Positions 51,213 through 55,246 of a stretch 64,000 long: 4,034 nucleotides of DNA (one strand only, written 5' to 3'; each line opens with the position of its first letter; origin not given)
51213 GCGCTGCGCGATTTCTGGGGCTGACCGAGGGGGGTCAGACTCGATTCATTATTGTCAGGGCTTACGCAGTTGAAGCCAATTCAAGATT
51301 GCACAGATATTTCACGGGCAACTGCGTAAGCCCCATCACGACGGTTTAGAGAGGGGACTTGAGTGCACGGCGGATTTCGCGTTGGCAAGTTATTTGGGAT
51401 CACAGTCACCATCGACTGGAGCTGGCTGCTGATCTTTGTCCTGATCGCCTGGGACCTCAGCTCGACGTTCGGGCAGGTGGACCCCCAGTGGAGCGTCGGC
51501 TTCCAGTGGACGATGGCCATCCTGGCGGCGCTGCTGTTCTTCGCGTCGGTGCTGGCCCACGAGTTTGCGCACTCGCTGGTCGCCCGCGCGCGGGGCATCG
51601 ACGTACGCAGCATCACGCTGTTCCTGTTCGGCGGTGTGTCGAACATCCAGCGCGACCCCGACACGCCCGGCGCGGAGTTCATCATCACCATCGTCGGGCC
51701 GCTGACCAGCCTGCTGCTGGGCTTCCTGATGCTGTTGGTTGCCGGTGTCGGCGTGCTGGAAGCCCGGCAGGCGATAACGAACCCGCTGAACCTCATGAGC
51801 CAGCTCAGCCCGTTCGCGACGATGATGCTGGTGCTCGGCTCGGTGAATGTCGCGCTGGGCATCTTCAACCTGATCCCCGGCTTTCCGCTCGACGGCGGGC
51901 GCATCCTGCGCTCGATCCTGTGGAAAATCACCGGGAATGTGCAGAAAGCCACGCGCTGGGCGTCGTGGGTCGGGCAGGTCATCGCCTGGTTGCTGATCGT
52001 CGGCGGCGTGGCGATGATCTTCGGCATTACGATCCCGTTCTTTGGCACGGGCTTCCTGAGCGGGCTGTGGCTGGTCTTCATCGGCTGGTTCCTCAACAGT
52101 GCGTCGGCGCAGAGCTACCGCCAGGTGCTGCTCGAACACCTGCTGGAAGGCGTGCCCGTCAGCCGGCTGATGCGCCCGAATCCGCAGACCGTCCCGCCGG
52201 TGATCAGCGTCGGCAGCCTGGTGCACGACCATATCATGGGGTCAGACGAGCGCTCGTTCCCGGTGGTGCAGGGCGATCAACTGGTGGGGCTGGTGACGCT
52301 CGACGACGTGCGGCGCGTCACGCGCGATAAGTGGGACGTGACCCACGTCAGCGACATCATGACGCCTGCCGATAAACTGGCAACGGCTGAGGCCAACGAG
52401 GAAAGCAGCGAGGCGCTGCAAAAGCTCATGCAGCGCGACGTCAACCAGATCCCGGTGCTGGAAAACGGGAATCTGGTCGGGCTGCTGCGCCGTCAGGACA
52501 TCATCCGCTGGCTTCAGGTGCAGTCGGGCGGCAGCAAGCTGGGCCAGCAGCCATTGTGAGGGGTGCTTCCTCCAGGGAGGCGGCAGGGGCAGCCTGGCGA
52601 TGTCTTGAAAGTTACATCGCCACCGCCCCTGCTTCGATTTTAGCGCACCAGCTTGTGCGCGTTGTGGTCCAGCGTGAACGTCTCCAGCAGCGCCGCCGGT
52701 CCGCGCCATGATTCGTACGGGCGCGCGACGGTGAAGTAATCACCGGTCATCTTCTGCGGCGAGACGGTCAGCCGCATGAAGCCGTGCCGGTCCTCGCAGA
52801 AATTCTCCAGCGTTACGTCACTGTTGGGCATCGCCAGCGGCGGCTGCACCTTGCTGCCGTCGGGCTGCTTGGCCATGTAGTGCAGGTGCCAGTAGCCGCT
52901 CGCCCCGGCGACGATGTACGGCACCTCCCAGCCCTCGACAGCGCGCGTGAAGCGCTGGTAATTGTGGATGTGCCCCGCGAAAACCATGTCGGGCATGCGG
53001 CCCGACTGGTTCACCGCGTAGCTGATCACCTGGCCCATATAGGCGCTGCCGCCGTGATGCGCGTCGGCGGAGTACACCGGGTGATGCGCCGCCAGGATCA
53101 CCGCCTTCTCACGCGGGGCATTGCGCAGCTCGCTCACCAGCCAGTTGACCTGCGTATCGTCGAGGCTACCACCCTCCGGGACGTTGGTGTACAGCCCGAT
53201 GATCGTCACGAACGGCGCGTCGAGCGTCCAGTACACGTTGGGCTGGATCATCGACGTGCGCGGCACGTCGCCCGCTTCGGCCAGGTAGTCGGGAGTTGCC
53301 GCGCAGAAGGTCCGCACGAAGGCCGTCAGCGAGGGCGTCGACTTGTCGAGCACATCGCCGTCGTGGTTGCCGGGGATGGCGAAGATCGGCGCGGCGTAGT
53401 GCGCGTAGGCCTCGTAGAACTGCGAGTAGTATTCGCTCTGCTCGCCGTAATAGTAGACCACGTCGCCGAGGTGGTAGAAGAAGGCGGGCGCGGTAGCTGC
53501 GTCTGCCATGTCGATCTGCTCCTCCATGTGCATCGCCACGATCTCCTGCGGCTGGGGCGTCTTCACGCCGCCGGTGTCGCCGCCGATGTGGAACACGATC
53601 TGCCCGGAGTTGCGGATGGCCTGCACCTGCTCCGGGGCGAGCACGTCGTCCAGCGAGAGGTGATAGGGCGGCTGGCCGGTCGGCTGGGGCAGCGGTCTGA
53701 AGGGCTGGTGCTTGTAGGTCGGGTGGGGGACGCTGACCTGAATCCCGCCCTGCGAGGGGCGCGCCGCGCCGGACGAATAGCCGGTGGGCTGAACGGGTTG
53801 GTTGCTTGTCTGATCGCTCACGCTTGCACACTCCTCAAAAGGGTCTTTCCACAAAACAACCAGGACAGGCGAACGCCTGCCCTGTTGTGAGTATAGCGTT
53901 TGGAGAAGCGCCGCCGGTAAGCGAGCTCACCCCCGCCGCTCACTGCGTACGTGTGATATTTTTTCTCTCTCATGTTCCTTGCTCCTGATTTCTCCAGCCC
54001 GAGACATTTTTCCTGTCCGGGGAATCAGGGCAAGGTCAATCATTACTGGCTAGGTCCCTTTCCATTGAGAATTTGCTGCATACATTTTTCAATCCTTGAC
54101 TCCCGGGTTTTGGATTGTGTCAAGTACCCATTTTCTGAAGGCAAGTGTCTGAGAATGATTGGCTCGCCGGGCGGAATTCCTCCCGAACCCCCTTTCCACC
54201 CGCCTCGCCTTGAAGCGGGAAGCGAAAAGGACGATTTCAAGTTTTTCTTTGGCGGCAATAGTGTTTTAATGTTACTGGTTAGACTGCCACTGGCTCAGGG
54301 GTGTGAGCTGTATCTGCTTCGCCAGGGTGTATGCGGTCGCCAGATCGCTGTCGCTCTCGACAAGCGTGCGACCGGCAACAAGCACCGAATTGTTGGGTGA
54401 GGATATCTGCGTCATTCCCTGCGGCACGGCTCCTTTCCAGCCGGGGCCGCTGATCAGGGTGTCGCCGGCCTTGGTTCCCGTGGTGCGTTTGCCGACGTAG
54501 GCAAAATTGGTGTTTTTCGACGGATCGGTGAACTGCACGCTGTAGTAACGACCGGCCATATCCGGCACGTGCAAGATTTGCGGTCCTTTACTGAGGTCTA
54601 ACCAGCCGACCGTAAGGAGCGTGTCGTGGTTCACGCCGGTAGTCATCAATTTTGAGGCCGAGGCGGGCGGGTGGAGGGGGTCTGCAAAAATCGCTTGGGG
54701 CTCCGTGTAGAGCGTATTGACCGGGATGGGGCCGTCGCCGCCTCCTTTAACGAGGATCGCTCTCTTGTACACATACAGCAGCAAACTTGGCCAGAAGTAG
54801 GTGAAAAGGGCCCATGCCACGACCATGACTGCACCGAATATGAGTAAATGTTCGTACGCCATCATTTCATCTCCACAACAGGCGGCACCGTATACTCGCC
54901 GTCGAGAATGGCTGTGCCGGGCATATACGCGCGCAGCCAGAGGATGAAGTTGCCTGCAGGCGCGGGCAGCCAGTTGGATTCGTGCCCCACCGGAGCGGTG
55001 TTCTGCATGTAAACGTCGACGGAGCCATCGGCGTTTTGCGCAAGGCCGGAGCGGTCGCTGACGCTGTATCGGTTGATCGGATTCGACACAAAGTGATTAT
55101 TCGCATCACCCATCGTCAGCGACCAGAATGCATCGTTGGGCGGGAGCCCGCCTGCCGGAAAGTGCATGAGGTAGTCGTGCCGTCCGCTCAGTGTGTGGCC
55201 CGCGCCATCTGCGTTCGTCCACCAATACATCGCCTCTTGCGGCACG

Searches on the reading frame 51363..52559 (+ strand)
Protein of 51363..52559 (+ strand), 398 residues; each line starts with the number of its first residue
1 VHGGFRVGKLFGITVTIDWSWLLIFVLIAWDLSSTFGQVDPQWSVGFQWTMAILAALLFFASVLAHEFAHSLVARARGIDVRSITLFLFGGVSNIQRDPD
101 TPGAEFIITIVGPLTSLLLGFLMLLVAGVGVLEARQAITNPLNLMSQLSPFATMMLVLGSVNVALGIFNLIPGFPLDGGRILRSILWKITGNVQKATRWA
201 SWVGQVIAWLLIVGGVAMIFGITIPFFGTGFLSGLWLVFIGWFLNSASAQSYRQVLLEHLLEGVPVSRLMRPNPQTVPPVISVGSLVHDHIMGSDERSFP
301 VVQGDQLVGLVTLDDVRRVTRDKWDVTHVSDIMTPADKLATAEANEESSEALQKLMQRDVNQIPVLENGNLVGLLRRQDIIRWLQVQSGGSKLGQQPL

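Call 30: search_protein_families(library=pfam, proteins=[window:51363-52559:+], max_evalue=0.01)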
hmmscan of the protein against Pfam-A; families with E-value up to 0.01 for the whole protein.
window:51363-52559:+ (398 aa): 3 families
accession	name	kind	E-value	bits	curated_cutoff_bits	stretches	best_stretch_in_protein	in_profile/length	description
PF02163.28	Peptidase_M50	-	2.9e-23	82.8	27.2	1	55-210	2-220/221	Peptidase family M50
PF00571.33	CBS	-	4.9e-17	62.4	24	2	329-384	1-55/57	CBS domain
PF13398.12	Peptidase_M50B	-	1.4e-05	25.4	26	1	58-129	20-91/201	Peptidase M50B-like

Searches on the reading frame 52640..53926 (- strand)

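Call 30: search_protein_families(library=pfam, proteins=[window:52640-53926:-], max_evalue=0.01)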
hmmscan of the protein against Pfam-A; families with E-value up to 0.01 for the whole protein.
window:52640-53926:- (428 aa): 1 family
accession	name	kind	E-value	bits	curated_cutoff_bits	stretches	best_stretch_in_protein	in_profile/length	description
PF00149.33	Metallophos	-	5.3e-14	53.5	21.5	1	144-323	28-191/191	Calcineurin-like phosphoesterase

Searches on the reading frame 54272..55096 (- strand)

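Call 29: search_protein_families(library=pfam, proteins=[window:54272-55096:-], max_evalue=0.01)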
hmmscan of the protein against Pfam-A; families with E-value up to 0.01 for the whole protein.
window:54272-55096:- (274 aa): 1 family
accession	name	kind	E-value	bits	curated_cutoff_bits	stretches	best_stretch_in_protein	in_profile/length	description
PF06863.17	DUF1254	-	2e-37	128.8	22.2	1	148-266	14-133/133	Protein of unknown function (DUF1254)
